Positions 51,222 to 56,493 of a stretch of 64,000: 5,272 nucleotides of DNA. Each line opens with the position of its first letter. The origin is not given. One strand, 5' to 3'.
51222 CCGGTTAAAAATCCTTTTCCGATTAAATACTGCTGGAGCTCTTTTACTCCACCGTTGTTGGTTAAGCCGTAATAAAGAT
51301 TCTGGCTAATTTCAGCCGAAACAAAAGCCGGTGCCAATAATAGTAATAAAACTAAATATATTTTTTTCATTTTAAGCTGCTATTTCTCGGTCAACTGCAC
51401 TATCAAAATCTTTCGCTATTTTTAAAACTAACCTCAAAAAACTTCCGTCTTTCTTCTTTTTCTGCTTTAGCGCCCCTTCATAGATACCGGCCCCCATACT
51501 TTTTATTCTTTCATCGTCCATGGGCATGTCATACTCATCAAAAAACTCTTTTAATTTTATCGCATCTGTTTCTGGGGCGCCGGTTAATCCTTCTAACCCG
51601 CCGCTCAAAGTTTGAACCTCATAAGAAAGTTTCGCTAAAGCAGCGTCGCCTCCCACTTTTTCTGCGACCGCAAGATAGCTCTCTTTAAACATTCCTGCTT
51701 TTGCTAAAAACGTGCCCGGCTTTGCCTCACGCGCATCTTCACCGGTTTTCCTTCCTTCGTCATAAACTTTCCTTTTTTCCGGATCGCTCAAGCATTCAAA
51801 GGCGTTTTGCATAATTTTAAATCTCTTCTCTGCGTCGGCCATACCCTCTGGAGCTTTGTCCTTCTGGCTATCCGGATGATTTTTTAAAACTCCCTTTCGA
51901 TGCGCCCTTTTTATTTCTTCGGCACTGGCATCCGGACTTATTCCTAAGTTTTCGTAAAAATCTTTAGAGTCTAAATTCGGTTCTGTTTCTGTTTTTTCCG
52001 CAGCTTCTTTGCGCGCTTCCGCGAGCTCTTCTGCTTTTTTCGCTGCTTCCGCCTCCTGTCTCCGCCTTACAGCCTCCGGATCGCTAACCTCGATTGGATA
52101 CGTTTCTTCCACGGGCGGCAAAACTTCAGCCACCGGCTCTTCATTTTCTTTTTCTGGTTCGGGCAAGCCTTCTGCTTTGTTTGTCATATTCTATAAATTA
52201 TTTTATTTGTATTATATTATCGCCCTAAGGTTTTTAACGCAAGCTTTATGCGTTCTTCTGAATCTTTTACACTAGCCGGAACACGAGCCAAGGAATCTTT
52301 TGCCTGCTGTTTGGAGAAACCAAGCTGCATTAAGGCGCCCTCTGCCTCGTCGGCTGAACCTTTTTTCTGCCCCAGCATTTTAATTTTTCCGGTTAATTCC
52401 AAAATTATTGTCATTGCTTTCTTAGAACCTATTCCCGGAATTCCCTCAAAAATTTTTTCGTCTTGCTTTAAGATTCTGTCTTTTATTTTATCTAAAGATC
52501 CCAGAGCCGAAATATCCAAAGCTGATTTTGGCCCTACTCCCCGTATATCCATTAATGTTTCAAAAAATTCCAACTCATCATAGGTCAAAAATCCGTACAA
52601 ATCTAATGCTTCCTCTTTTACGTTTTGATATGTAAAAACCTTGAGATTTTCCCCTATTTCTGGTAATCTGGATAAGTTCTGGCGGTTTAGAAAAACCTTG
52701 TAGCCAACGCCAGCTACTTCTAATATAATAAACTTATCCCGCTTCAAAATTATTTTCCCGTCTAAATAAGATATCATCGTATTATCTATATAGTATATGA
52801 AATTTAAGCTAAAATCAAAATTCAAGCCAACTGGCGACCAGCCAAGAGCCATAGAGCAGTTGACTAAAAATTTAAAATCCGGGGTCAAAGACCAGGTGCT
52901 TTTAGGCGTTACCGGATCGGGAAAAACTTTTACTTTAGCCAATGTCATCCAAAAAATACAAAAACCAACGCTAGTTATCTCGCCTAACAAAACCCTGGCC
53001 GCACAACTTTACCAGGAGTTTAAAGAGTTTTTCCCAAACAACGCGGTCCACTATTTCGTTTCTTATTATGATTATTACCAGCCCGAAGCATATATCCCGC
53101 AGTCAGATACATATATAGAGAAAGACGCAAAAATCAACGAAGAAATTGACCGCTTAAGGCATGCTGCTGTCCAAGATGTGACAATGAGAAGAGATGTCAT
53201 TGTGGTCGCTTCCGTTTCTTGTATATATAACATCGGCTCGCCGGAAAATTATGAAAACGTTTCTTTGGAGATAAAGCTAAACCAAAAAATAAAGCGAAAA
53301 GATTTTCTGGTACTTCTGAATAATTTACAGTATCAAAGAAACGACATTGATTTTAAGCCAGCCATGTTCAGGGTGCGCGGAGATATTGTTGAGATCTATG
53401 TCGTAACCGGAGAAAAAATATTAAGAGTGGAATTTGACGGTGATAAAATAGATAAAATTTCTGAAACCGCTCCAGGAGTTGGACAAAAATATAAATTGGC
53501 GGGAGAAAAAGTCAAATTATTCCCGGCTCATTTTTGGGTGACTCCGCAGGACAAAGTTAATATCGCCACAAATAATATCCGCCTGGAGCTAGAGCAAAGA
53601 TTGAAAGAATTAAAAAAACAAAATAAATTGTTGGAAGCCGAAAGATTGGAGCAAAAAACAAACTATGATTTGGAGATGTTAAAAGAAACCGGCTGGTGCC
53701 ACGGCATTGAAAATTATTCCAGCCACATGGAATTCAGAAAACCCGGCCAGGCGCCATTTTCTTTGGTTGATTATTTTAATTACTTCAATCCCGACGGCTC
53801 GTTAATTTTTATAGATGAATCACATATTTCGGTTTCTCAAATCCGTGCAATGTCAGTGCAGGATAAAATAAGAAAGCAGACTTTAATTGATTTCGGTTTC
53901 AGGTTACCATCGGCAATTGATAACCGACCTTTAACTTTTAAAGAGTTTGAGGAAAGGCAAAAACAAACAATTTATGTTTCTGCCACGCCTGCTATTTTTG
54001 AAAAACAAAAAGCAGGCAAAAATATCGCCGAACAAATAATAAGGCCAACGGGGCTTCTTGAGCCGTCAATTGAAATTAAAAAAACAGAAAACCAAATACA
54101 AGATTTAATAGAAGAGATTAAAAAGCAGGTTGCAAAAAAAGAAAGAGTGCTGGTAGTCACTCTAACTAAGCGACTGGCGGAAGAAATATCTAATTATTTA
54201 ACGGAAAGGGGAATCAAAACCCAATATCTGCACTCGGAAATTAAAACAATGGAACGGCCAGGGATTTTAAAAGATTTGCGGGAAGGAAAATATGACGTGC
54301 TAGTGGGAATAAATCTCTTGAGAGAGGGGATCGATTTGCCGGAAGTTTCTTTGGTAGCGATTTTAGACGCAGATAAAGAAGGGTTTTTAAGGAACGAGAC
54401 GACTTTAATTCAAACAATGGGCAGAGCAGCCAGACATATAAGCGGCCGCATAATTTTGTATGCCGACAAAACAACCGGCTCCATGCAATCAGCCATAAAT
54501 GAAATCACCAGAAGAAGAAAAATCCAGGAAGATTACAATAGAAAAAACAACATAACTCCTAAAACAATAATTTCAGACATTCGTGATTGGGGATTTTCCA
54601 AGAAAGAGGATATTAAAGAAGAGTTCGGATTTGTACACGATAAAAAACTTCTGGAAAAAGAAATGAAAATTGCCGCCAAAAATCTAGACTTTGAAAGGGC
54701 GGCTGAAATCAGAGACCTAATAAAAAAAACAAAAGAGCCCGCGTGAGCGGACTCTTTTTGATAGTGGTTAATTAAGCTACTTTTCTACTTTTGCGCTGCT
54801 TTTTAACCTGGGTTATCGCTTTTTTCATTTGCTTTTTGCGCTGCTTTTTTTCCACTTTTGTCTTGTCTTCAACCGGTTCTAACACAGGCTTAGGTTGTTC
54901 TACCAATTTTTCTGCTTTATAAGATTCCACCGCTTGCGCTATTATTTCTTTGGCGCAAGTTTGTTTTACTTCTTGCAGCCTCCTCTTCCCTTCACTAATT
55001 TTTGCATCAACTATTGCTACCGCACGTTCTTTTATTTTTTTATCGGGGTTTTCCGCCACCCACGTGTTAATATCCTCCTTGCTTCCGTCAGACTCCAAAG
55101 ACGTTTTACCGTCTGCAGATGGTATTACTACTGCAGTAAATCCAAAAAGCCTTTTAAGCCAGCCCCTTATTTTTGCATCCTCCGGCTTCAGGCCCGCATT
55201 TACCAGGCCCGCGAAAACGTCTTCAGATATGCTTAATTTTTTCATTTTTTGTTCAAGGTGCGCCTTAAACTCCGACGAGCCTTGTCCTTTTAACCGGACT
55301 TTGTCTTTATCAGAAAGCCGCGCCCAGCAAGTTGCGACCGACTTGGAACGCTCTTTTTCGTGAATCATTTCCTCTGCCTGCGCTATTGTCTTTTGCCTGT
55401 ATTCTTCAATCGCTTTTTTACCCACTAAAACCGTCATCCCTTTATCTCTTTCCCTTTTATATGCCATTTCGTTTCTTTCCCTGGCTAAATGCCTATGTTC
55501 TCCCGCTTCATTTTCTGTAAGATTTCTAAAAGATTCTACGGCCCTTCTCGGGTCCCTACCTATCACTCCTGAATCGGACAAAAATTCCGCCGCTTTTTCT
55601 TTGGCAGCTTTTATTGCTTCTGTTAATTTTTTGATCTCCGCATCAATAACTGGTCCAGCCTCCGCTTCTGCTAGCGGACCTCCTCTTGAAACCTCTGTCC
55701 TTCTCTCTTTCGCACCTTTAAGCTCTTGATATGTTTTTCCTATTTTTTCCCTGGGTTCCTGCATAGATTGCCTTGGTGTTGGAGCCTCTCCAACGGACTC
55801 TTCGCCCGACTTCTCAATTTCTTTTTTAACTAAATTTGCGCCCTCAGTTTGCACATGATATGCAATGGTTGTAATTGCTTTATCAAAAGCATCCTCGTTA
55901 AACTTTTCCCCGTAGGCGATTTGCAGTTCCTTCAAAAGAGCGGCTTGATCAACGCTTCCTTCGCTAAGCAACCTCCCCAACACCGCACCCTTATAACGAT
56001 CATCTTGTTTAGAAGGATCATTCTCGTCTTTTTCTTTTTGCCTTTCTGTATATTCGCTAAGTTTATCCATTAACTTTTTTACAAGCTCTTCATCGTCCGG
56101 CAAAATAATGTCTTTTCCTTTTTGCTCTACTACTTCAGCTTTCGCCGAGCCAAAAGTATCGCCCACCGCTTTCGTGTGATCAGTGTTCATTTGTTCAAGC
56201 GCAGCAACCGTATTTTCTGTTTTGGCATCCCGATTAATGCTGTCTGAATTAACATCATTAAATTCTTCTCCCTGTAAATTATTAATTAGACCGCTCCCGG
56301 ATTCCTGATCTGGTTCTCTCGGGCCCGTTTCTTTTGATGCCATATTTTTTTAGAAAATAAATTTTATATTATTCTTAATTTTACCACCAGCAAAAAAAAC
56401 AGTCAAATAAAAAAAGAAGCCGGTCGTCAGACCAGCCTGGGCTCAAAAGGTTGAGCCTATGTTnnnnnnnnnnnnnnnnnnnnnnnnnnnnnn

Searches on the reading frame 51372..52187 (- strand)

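Call 49: search_protein_families(library=pfam, proteins=[window:51372-52187:-], max_evalue=0.01)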
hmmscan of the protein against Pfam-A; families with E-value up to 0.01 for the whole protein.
window:51372-52187:- (271 aa): 1 family
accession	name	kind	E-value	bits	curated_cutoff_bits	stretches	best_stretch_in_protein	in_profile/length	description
PF00226.36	DnaJ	-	9.6e-20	70.9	27.8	1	76-143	1-63/63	DnaJ domain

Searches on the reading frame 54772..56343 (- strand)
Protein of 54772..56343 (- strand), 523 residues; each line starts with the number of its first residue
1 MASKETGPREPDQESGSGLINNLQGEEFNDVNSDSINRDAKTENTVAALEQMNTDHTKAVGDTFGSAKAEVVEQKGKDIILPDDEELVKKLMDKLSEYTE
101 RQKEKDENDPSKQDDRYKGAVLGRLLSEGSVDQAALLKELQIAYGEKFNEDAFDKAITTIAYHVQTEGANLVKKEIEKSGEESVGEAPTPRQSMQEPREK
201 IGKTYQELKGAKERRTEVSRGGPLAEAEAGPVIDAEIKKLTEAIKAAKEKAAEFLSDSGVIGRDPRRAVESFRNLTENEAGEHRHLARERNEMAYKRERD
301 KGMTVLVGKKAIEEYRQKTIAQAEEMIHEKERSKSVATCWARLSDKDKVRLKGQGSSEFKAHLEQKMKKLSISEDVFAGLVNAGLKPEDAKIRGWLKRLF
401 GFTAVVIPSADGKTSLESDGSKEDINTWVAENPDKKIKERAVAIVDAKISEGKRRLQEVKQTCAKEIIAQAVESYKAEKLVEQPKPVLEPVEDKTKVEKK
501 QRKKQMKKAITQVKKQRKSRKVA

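Call 3: search_protein_families(library=pfam, proteins=[window:54772-56343:-], max_evalue=0.1)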
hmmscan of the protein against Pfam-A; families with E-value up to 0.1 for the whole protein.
window:54772-56343:- (523 aa): 0 families

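Call 4: search_protein_families(library=ncbifam, proteins=[window:54772-56343:-], max_evalue=0.1)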
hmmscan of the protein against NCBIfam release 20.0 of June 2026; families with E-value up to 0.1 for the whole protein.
window:54772-56343:- (523 aa): 0 families

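Call 41: search_protein_families(library=padloc, proteins=[window:54772-56343:-], max_evalue=0.01)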
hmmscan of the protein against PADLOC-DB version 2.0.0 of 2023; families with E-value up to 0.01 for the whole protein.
window:54772-56343:- (523 aa): 0 families

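Call 70: find_homologous_proteins(query=window:54772-56343:-, max_evalue=0.001)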
Query window:54772-56343:- (523 aa): 3 proteins with E <= 0.001 among 8000 candidates.
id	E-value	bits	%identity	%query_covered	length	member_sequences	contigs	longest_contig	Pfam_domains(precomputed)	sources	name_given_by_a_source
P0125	0.0e+0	1103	100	100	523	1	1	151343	-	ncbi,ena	-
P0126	7.4e-66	241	51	50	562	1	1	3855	-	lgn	-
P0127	1.5e-31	128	46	34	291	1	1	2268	-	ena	-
